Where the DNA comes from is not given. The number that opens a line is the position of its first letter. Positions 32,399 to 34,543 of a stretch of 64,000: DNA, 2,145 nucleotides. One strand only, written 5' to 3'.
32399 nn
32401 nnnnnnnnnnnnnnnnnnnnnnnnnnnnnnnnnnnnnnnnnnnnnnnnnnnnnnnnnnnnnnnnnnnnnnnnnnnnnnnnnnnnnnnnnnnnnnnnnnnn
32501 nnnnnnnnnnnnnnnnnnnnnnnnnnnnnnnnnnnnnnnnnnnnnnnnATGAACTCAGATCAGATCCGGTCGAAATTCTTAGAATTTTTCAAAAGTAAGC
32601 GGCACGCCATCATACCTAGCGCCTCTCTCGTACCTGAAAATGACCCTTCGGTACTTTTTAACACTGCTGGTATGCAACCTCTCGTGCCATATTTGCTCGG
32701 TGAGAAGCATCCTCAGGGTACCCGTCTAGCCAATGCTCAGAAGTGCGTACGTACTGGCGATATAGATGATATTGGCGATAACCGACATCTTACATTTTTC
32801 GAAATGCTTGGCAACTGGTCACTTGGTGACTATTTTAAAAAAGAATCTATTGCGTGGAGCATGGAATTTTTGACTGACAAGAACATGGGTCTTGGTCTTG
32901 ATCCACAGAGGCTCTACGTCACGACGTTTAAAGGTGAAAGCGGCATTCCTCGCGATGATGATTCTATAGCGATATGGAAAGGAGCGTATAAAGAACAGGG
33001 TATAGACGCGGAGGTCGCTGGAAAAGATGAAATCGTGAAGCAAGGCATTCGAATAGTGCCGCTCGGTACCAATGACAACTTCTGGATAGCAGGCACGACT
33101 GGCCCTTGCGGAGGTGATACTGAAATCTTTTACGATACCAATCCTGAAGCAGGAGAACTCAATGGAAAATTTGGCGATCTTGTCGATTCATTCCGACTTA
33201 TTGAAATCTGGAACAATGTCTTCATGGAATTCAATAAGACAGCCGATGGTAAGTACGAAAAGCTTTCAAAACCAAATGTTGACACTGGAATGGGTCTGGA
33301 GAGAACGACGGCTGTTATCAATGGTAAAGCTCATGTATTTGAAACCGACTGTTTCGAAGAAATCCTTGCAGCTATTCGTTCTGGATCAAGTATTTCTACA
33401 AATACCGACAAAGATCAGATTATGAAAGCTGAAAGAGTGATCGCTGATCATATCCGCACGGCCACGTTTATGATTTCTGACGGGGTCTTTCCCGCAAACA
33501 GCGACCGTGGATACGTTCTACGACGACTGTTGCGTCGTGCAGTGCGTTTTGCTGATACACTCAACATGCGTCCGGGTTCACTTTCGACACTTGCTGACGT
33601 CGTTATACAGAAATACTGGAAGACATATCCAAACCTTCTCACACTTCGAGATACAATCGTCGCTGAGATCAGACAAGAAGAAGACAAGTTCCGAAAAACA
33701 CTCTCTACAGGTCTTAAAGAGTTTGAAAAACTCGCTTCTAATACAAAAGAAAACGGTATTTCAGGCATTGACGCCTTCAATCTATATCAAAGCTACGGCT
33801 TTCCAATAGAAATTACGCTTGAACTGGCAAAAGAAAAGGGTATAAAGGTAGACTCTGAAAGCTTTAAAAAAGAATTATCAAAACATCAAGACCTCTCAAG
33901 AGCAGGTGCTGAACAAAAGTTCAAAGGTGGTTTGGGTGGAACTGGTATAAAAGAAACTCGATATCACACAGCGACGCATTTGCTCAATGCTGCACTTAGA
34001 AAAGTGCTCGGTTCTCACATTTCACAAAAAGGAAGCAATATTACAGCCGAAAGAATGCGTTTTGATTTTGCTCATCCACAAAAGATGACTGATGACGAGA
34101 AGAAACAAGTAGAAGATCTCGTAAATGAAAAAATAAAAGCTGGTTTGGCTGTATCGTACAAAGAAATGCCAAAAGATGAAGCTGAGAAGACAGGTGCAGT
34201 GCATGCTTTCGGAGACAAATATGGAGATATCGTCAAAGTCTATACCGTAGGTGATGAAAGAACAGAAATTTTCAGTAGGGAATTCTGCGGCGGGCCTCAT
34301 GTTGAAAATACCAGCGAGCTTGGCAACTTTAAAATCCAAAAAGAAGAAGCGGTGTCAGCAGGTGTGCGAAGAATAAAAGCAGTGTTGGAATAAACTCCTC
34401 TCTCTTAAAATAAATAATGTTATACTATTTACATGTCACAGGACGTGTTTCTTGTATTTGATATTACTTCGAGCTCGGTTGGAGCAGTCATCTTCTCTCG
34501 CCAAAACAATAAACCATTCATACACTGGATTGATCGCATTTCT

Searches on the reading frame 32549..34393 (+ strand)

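Call 81: search_protein_families(library=pfam, proteins=[window:32549-34393:+], max_evalue=0.00001)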
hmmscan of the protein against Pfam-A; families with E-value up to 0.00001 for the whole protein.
window:32549-34393:+ (614 aa): 2 families
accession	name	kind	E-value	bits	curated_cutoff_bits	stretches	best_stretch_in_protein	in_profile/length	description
PF01411.24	tRNA-synt_2c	-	1.1e-139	467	30.3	1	5-458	1-436/552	tRNA synthetases class II (A)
PF07973.19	tRNA_SAD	-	6.8e-17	61.6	24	1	562-609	1-43/44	Threonyl and Alanyl tRNA synthetase second additional domain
